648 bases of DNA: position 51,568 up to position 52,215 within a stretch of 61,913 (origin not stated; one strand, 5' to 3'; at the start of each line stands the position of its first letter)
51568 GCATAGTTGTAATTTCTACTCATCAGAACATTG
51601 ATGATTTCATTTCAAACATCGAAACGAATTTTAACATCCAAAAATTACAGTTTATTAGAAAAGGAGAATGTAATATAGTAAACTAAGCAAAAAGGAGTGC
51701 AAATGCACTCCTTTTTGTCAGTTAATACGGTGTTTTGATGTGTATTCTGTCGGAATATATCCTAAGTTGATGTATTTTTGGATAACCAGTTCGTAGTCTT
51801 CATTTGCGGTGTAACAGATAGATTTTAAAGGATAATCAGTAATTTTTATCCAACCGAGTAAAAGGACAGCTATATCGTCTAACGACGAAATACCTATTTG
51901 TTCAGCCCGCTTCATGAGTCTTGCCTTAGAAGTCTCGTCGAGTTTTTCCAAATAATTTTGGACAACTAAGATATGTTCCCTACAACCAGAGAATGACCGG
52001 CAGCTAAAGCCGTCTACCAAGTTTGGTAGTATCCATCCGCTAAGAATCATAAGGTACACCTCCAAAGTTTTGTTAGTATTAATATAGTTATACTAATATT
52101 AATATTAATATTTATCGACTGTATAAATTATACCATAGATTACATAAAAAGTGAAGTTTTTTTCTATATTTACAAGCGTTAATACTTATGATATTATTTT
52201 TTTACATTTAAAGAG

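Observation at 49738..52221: Compositionally distinct two-gene cassette (ABC half-transporter plus convergent 110-aa unknown protein) between gpsA and lepA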

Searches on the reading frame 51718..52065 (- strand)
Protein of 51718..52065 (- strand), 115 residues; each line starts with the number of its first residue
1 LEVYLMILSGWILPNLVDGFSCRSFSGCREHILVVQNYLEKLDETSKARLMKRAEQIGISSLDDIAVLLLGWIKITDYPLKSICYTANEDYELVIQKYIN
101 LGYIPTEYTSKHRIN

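Call 4: search_protein_families(library=pfam, proteins=[window:51718-52065:-], max_evalue=0.01)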
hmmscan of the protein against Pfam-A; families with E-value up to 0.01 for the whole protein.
window:51718-52065:- (115 aa): 0 families

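Call 6: search_protein_families(library=padloc, proteins=[window:51718-52050:-], max_evalue=1)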
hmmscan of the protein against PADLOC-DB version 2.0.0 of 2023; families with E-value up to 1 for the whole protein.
window:51718-52050:- (110 aa): 0 families

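Call 7: search_protein_families(library=ncbifam, proteins=[window:51718-52050:-], max_evalue=1)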
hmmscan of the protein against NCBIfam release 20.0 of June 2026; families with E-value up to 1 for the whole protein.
window:51718-52050:- (110 aa): 0 families

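Call 8: search_protein_families(library=phrogs, proteins=[window:51718-52050:-], max_evalue=1)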
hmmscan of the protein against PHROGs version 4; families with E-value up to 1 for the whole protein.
window:51718-52050:- (110 aa): 1 family
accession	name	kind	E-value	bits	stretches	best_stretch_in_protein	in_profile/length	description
phrog_31962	-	unknown function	0.14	13.3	1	65-94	19-48/88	-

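Call 9: find_homologous_proteins(query=window:51718-52050:-, max_evalue=0.01)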
Query window:51718-52050:- (110 aa): 8 proteins with E <= 0.01 among 10 candidates.
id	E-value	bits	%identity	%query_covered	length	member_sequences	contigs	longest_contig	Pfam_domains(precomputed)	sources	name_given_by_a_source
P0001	3.6e-66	238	97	100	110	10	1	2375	-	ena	-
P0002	6.8e-54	198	83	97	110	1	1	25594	-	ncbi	-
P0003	3.6e-53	196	81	100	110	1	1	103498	-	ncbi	-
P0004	3.6e-51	190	78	97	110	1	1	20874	-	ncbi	-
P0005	9.7e-48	179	73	97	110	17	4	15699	-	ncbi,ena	-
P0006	3.3e-43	164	68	97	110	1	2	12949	-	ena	-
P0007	9.4e-42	159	67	100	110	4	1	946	-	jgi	jgi:hypothetical protein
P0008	4.3e-17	80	44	99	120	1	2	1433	-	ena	-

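Call 11: find_encoding_contigs(protein=P0003, flank=8000, max_places=3)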
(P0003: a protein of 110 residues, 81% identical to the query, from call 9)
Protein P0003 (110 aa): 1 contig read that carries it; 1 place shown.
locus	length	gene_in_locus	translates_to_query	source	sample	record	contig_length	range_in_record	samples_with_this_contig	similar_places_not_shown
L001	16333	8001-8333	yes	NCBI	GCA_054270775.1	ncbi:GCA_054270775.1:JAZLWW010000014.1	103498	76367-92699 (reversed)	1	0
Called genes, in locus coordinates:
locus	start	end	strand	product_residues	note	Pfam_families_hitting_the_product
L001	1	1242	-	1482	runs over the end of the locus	PF00082:Peptidase_S8, PF13306:LRR_5, PF13855:LRR_8 (faint), PF13306:LRR_5, PF00404:Dockerin_1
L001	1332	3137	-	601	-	PF00009:GTP_EFTU, PF00071:Ras (weak), PF03144:GTP_EFTU_D2, PF22042:EF-G_D2 (weak), PF00679:EFG_C, PF06421:LepA_C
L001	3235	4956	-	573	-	PF13306:LRR_5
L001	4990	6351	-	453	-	PF04932:Wzy_C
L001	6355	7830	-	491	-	PF13306:LRR_5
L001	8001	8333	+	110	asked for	-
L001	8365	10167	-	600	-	PF00005:ABC_tran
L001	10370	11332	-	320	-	PF01210:NAD_Gly3P_dh_N, PF03807:F420_oxidored (weak), PF07479:NAD_Gly3P_dh_C, PF20618:GPD_NAD_C_bact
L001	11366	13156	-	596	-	PF01336:tRNA_anti-codon, PF00152:tRNA-synt_2, PF02938:GAD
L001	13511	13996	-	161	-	-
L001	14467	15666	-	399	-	-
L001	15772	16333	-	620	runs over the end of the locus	-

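Call 17: find_encoding_contigs(protein=P0002, flank=8000, max_places=3)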
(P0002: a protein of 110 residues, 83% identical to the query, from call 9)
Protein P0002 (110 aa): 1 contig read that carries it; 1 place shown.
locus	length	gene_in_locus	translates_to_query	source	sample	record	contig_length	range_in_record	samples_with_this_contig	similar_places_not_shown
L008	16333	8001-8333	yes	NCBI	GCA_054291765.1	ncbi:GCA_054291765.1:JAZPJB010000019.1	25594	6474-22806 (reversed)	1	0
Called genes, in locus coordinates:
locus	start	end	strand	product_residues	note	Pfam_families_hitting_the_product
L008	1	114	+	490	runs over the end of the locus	PF22052:DUF6937, PF22053:DUF6938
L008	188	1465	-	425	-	PF12733:Cadherin-like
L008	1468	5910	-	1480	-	PF00082:Peptidase_S8, PF13306:LRR_5, PF00404:Dockerin_1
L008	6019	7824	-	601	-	PF00009:GTP_EFTU, PF00071:Ras (weak), PF03144:GTP_EFTU_D2, PF22042:EF-G_D2 (faint), PF14492:EFG_III (faint), PF00679:EFG_C, PF06421:LepA_C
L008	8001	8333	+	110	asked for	-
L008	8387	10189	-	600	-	PF00005:ABC_tran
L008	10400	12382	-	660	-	PF13306:LRR_5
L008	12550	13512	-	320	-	PF01210:NAD_Gly3P_dh_N, PF03807:F420_oxidored (weak), PF07479:NAD_Gly3P_dh_C, PF20618:GPD_NAD_C_bact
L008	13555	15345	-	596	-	PF01336:tRNA_anti-codon, PF00152:tRNA-synt_2, PF02938:GAD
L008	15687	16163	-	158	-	-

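Call 18: find_encoding_contigs(protein=P0008, flank=3000, max_places=3)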
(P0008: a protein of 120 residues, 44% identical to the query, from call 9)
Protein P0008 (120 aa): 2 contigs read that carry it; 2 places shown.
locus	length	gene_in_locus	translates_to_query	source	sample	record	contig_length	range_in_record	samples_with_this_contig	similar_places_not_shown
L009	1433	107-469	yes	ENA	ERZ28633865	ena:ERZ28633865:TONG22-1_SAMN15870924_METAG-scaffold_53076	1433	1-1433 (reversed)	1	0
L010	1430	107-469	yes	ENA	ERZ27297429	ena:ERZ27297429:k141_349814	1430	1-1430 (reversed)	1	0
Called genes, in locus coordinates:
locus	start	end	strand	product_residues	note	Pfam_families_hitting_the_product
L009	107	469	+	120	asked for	-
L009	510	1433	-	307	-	?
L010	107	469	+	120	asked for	-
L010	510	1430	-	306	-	?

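Call 30: search_protein_representatives(alignment_id=A1)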
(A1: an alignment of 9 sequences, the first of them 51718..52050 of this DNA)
Query: 9 sequences, 110 profile positions. Proteins with E-value up to 0.001 (for the whole library): 20; up to 1e-10: 12; up to 1e-30: 1. The best 20 are listed.
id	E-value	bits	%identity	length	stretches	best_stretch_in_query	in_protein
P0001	2.0e-58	211.5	-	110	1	1-110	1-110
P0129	2.0e-25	105.2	-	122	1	1-101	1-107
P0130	1.8e-23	99.0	-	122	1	1-106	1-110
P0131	1.6e-21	92.7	-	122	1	1-101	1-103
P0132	1.2e-18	83.4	-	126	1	1-101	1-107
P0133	1.3e-17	80.1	-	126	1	1-102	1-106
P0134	4.5e-17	78.4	-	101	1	1-102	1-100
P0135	1.0e-15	74.0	-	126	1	1-106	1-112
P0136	2.3e-14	69.6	-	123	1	1-104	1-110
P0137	1.6e-13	67.0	-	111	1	1-88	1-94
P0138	3.4e-13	65.9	-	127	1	1-98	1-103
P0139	6.2e-12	61.8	-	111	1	1-101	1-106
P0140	4.6e-10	55.8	-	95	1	1-99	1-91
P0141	2.3e-07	47.1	-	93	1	1-67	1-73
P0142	8.5e-07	45.3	-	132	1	1-99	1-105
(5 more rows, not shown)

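Call 32: predict_structure(alignment_id=A1)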
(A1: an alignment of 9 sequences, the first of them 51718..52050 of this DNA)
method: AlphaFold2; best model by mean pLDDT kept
length: 110 residues; sequences in the alignment: 9
mean_pLDDT: 56.9   pTM: 0.44
mean pLDDT of the five models: 56.9, 49.9, 49.2, 46.0, 45.6
residues with pLDDT >= 90: 0; 70-90: 22; 50-70: 57; < 50: 31
segments of 3 or more residues with pLDDT < 50: 1-22, 103-110
pLDDT, mean of each block of 10 residues (from residue 1): 29 32 59 74 75 71 61 60 65 60 40
secondary structure, 60 per line:
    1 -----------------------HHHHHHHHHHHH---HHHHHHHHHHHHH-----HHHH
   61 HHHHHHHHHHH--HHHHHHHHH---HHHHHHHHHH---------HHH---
elements in order: H24-35 H39-51 H57-71 H74-82 H86-95

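Call 33: search_protein_families(library=pfam, alignment_id=A2, max_evalue=1)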
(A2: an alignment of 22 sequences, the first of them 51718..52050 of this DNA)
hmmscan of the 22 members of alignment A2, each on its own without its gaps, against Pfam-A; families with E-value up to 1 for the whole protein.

A. member 1, window:51718-52050:- (110 aa): 1 family
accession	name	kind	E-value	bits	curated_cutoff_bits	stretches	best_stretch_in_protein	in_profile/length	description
PF22336.2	RhiE-like_linker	-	0.11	12.9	27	1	56-81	9-34/67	RhiE-like, KS-MAT linker domain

B. families by the number of members that match (of 22 scanned): 12 families
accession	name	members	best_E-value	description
PF03392.18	OS-D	2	0.012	Insect pheromone-binding family, A10/OS-D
PF20081.4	DUF6475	1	0.026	Domain of unknown function (DUF6475)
PF21516.2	YqeH-like_C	1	0.038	YqeH-like, C-terminal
PF03736.22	EPTP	1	0.062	EPTP domain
PF04090.18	Rrn11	1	0.089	RNA polymerase I-specific transcription initiation factor Rrn11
PF08663.15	HalX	1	0.09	HalX domain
PF22336.2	RhiE-like_linker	1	0.11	RhiE-like, KS-MAT linker domain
PF21148.3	NSUN5_fdxn-like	1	0.12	NOL1/NOP2/Sun domain family member 5, ferredoxin-like domain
PF22360.1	SbsC_spectrin-like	1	0.13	SbsC,spectrin-like repeat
PF24694.1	LNS2_PITM1-3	1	0.16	PITM 1-3, LNS2 domain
PF22996.2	C2H2-2nd_BIRD-IDD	1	0.18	BIRD-IDD transcription factor, second C2H2 zinc finger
PF04620.18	FlaA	1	0.26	Flagellar filament outer layer protein Flaa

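Call 35: search_solved_structures(query=A2, max_evalue=10)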
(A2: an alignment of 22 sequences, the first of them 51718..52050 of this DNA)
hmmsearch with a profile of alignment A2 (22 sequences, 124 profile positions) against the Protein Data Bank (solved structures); distinct sequences matched with E-value up to 10: 8.
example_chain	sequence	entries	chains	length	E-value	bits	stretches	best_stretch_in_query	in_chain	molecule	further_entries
6lkh_D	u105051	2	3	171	0.27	14.8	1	34-121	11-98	Sensor protein kinase HptS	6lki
9cx4_A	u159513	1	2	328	0.36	14.4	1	63-123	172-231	Outer membrane protein assembly factor BamA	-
9cx5_A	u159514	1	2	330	0.37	14.4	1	63-123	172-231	Outer membrane protein assembly factor BamA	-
2z66_A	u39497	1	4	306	0.63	13.6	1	37-109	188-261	Variable lymphocyte receptor B, Toll-like receptor 4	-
6fth_A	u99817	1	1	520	0.67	13.6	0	17-56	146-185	Extracellular solute-binding protein, family 1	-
4g8a_A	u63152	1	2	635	0.84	13.2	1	37-109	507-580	Toll-like receptor 4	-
3fxi_A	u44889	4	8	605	0.86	13.2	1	37-109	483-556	Toll-like receptor 4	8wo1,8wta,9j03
6lkg_B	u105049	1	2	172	0.93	13.1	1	44-121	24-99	Sensor protein kinase HptS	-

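Call 37: find_homologous_proteins(query=A2, max_evalue=0.001)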
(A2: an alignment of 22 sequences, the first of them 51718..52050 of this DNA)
Query A2 (22 sequences) (110 aa, profile of the alignment): 28 proteins with E <= 0.001 among 448 candidates.
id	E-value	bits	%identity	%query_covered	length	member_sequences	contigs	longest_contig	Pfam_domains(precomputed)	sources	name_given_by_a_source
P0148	7.2e-41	157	44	92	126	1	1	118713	-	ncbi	-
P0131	2.2e-40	156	44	92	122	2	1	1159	-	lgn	-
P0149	3.7e-40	155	39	89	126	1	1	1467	-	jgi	-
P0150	4.2e-40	155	39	89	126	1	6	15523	-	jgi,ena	-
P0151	3.3e-39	152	38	91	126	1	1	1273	-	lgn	-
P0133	3.8e-39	152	36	89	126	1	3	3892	-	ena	-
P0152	1.3e-38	150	32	89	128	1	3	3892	-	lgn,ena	-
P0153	1.3e-38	150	35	99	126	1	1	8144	-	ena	-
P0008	3.6e-38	149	44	99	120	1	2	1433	-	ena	-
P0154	4.7e-38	148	39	100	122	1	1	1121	-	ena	-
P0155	6.8e-38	148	41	89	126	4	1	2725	-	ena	-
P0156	3.1e-37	146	42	87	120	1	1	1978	-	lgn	-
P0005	4.4e-36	142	73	97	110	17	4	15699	-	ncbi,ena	-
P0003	1.8e-35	140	81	100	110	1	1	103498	-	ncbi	-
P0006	3.3e-35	139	68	97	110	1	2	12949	-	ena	-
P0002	2.6e-33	133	83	97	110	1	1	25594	-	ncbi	-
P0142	5.3e-32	129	27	89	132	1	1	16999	-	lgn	-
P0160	3.3e-24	103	26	85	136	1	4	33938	-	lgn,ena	-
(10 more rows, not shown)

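Call 38: find_encoding_contigs(protein=P0148, flank=6000, max_places=2)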
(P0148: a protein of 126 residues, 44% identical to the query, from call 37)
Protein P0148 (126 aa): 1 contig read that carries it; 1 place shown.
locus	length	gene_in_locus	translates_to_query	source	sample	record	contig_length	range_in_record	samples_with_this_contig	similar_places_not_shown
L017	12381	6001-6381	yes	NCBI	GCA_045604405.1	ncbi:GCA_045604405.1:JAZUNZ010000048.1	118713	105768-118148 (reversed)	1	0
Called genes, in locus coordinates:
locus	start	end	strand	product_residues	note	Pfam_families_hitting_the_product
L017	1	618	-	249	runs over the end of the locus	PF08032:SpoU_sub_bind, PF00588:SpoU_methylase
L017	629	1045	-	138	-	PF00583:Acetyltransf_1, PF13673:Acetyltransf_10, PF13508:Acetyltransf_7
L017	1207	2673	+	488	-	PF22052:DUF6937, PF22053:DUF6938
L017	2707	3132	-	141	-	PF13581:HATPase_c_2, PF02518:HATPase_c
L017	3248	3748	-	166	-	PF13958:ToxN_toxin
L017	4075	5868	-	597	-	PF00009:GTP_EFTU, PF00071:Ras (faint), PF03144:GTP_EFTU_D2, PF22042:EF-G_D2 (weak), PF14492:EFG_III (faint), PF00679:EFG_C, PF06421:LepA_C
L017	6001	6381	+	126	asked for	-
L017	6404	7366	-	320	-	PF01210:NAD_Gly3P_dh_N, PF07479:NAD_Gly3P_dh_C, PF20618:GPD_NAD_C_bact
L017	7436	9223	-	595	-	PF01336:tRNA_anti-codon, PF00152:tRNA-synt_2, PF01409:tRNA-synt_2d (faint), PF02938:GAD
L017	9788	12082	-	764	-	PF01136:Peptidase_U32, PF12392:DUF3656, PF01136:Peptidase_U32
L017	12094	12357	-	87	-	-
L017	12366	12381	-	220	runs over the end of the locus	PF02390:Methyltransf_4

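Call 39: find_encoding_contigs(protein=P0150, flank=6000, max_places=2)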
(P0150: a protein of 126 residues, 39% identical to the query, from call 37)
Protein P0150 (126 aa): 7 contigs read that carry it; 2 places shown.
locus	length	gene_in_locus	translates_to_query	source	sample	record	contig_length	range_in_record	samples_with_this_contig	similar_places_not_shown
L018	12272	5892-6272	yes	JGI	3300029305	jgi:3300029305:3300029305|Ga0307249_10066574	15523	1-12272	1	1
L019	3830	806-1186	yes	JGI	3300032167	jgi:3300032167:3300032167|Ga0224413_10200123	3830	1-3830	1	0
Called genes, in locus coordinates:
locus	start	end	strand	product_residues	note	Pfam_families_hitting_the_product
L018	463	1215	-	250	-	PF08032:SpoU_sub_bind, PF00588:SpoU_methylase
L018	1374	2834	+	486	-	PF22052:DUF6937, PF22053:DUF6938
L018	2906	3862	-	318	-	-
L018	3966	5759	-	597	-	PF00009:GTP_EFTU, PF03144:GTP_EFTU_D2, PF22042:EF-G_D2 (weak), PF14492:EFG_III (faint), PF00679:EFG_C, PF06421:LepA_C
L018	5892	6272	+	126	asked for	-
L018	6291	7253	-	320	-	PF01210:NAD_Gly3P_dh_N, PF07479:NAD_Gly3P_dh_C, PF20618:GPD_NAD_C_bact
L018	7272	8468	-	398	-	-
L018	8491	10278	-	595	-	PF01336:tRNA_anti-codon, PF00152:tRNA-synt_2, PF01409:tRNA-synt_2d (faint), PF02938:GAD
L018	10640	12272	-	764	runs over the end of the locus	PF01136:Peptidase_U32, PF12392:DUF3656, PF01136:Peptidase_U32 (weak)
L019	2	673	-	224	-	?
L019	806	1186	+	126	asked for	-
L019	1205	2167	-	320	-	PF01210:NAD_Gly3P_dh_N, PF07479:NAD_Gly3P_dh_C, PF20618:GPD_NAD_C_bact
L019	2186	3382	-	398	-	-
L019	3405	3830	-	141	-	?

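Call 40: find_encoding_contigs(protein=P0160, flank=6000, max_places=2)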
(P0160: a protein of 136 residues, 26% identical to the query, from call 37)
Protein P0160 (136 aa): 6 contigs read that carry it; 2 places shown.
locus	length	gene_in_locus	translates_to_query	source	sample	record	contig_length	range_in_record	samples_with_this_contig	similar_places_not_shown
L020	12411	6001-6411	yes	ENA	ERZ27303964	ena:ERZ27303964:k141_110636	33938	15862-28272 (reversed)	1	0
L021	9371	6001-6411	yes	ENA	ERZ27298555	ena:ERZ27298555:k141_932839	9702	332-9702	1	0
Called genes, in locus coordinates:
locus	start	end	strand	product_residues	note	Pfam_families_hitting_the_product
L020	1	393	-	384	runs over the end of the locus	PF01551:Peptidase_M23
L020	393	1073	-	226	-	PF13277:YmdB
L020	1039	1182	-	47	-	PF13277:YmdB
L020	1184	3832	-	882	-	PF04932:Wzy_C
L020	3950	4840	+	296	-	PF00849:PseudoU_synth_2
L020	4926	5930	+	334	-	PF01118:Semialdhyde_dh, PF02774:Semialdhyde_dhC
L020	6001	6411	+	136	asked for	-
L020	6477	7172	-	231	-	-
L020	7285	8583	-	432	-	PF00512:HisKA, PF02518:HATPase_c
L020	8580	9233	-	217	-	PF00072:Response_reg, PF00486:Trans_reg_C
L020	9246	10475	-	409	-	PF00089:Trypsin, PF13365:Trypsin_2, PF00595:PDZ, PF13180:PDZ_2, PF17820:PDZ_6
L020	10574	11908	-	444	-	PF07498:Rho_N (weak), PF07497:Rho_RNA_bind, PF00006:ATP-synt_ab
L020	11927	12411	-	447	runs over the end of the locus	PF00919:UPF0004, PF04055:Radical_SAM, PF18693:TRAM_2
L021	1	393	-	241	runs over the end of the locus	?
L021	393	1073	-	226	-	PF13277:YmdB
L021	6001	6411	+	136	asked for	-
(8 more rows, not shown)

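Call 41: predict_structure(alignment_id=A2)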
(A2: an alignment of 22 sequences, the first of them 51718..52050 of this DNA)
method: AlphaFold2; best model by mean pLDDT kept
length: 110 residues; sequences in the alignment: 22
mean_pLDDT: 90.1   pTM: 0.83
mean pLDDT of the five models: 90.1, 88.8, 87.3, 87.0, 83.2
residues with pLDDT >= 90: 87; 70-90: 13; 50-70: 6; < 50: 4
segments of 3 or more residues with pLDDT < 50: 107-110
pLDDT, mean of each block of 10 residues (from residue 1): 93 87 85 97 95 93 96 93 93 97 62
secondary structure, 60 per line:
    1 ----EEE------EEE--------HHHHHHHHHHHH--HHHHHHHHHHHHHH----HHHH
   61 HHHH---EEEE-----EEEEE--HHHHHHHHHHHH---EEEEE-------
elements in order: E5-7 E14-16 H25-36 H39-52 H57-64 E68-71 E77-81 H84-95 E99-103

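Call 47: fold_search(model_id=the predicted structure, library=pdb)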
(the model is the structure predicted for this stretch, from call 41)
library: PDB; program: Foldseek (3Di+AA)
matches with E <= 10: 256; with E <= 0.001: 0
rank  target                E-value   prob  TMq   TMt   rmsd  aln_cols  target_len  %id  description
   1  6s48_B                3.7e-01  0.04  0.19  0.12  16.6       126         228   14  AvaII RESTRICTION ENDONUCLEASE IN COMPLEX WITH PARTIALLY CLEAVED dsDNA (released 2020-05-20)
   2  6i4l_G                6.3e-01  0.14  0.24  0.23   5.8        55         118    9  Crystal Structure of Plasmodium falciparum actin I (G115A mutant) in the Mg-K-ATP/ADP state (released 2019-06-26)
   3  6i4j_G                8.3e-01  0.13  0.24  0.23   5.8        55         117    9  Crystal Structure of Plasmodium falciparum actin I (F54Y mutant) in the Mg-ADP state (released 2019-06-26)
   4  9kkf_SH               1.0e+00  0.06  0.20  0.14  13.6        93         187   14  Structure of the human 40S ribosome complexed with HCV IRES and eIF3 (released 2025-12-03)
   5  6s48_A                1.2e+00  0.02  0.18  0.12  16.4       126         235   15  AvaII RESTRICTION ENDONUCLEASE IN COMPLEX WITH PARTIALLY CLEAVED dsDNA (released 2020-05-20)
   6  2fh4_C                1.2e+00  0.18  0.27  0.11   4.7        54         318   15  C-terminal half of gelsolin soaked in EGTA at pH 8 (released 2006-06-13)
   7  2bh1_X                1.2e+00  0.13  0.23  0.33   3.5        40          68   15  X-ray structure of the general secretion pathway complex of the N- terminal domain of EpsE and the cytosolic domain of (released 2005-05-13)
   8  6q9r_B                1.2e+00  0.12  0.25  0.05   5.8        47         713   13  Crystal structure of the pathological N184K variant of calcium-free human gelsolin (released 2019-11-27)
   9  1mdu_D                1.2e+00  0.10  0.24  0.22   5.1        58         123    9  Crystal structure of the chicken actin trimer complexed with human gelsolin segment 1 (GS-1) (released 2003-01-07)
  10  5xxu_H                1.2e+00  0.06  0.22  0.15  11.4        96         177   12  Small subunit of Toxoplasma gondii ribosome (released 2017-08-30)
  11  5a2q_H                1.2e+00  0.04  0.18  0.13  13.6        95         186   14  Structure of the HCV IRES bound to the human ribosome (released 2015-07-15)
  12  4cbx_G                1.3e+00  0.10  0.24  0.22   5.8        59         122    8  Crystal structure of Plasmodium berghei actin II (released 2014-04-30)
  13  3ffk_A                1.4e+00  0.10  0.24  0.10   5.0        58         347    9  Crystal structure of human Gelsolin domains G1-G3 bound to Actin (released 2009-10-06)
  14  1mdu_A                1.5e+00  0.10  0.24  0.22   4.2        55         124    7  Crystal structure of the chicken actin trimer complexed with human gelsolin segment 1 (GS-1) (released 2003-01-07)
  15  1j72                  1.5e+00  0.08  0.24  0.10   5.4        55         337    9  Crystal Structure of Mutant Macrophage Capping Protein (Cap G) with Actin-severing Activity in the Ca2+-Free Form (released 2003-06-24)
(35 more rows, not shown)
